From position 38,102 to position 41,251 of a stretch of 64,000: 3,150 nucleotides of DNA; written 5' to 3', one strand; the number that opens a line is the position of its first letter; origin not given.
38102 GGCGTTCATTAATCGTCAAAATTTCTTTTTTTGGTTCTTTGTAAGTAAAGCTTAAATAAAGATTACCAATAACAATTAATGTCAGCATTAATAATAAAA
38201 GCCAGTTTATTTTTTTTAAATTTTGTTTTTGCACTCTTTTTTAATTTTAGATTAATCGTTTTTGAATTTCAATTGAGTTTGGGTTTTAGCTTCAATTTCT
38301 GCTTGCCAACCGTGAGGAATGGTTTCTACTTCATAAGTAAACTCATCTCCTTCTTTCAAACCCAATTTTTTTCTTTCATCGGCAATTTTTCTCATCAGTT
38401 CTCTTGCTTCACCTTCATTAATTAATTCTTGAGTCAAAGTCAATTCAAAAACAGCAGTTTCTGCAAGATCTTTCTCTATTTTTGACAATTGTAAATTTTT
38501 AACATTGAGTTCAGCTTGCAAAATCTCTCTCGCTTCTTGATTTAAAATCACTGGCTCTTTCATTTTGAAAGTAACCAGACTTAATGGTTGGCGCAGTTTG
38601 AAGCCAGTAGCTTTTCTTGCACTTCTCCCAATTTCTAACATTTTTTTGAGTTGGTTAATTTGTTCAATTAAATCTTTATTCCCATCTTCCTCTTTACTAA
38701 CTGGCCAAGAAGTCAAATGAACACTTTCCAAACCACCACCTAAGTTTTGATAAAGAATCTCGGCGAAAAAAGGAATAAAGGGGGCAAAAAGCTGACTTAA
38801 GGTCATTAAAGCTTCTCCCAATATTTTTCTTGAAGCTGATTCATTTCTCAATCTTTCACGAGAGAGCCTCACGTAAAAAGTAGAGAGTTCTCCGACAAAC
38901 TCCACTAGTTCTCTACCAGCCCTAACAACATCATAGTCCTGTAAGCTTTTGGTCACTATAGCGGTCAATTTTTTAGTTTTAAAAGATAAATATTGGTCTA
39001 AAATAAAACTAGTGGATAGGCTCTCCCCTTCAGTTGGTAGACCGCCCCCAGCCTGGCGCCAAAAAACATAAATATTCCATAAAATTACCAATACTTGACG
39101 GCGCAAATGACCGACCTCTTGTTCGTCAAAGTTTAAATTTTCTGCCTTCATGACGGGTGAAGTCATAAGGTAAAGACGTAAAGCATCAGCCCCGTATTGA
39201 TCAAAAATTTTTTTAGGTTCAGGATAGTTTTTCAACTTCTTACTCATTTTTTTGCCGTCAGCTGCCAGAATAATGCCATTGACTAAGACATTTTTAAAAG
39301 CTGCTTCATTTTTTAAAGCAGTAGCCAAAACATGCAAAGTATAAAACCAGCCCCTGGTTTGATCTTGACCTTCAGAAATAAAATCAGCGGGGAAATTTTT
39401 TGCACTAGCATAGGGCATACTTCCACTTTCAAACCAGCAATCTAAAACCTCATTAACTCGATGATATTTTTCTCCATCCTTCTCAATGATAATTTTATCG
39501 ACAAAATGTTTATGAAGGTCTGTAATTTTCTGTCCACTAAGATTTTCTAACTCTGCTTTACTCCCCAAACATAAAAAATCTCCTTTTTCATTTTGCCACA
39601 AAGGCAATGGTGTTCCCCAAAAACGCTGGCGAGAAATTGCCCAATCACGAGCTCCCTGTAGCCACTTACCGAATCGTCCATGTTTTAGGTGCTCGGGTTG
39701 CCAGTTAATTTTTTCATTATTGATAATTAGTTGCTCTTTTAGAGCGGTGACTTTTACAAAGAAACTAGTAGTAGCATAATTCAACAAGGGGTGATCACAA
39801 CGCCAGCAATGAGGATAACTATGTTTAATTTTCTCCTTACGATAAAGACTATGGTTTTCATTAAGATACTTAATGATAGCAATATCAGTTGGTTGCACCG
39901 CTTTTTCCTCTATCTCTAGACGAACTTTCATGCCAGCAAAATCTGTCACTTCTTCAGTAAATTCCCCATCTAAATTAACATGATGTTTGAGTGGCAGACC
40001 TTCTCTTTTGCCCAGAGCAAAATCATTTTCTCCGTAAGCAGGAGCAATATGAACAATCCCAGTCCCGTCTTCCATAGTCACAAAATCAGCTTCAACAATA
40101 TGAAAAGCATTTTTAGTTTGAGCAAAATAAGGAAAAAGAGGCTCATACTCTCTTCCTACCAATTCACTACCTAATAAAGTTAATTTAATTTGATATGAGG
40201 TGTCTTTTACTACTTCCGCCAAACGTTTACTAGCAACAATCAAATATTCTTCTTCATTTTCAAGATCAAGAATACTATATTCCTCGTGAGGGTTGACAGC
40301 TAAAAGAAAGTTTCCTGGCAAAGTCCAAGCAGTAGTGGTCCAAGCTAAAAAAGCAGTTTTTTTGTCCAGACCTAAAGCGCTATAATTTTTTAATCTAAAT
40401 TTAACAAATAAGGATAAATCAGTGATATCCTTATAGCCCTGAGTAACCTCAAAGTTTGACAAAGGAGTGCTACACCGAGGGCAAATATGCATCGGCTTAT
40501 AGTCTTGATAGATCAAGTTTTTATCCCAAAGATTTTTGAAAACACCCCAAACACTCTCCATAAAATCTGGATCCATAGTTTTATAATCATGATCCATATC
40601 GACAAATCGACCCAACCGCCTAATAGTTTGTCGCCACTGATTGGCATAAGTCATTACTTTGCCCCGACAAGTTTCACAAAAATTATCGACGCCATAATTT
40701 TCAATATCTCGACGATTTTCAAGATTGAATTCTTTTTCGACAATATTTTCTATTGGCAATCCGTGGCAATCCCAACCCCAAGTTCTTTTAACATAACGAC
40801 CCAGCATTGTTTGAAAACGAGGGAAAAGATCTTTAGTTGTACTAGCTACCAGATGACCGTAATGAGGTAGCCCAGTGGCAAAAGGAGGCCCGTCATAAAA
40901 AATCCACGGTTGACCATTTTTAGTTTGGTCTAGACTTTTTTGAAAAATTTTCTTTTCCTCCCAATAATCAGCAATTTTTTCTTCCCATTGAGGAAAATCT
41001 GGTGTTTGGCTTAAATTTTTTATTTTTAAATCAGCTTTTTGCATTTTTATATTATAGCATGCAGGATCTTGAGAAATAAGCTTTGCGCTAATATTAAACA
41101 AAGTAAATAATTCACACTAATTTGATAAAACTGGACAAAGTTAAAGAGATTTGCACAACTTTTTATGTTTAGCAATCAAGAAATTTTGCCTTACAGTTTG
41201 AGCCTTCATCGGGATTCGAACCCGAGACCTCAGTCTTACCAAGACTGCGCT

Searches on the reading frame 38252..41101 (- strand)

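Call 87: search_protein_families(library=pfam, proteins=[window:38252-41101:-], max_evalue=0.001)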
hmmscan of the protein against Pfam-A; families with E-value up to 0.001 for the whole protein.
window:38252-41101:- (949 aa): 5 families
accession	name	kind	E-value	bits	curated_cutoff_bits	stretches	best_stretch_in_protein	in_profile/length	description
PF00133.28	tRNA-synt_1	-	1.2e-131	439.8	22.7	1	43-656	2-413/414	tRNA synthetases class I (I, L, M and V)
PF08264.19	Anticodon_1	-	5.6e-24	85.1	25.1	1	702-843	1-147/148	Anticodon-binding domain of tRNA ligase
PF09334.17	tRNA-synt_1g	-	2.6e-15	56.5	20.1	2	597-663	307-371/391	tRNA synthetases class I (M)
PF19302.4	DUF5915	-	0.00017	21.6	27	0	859-920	76-139/195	Domain of unknown function (DUF5915)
PF01406.26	tRNA-synt_1e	-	0.00067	19.5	27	0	596-663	232-296/301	tRNA synthetases class I (C) catalytic domain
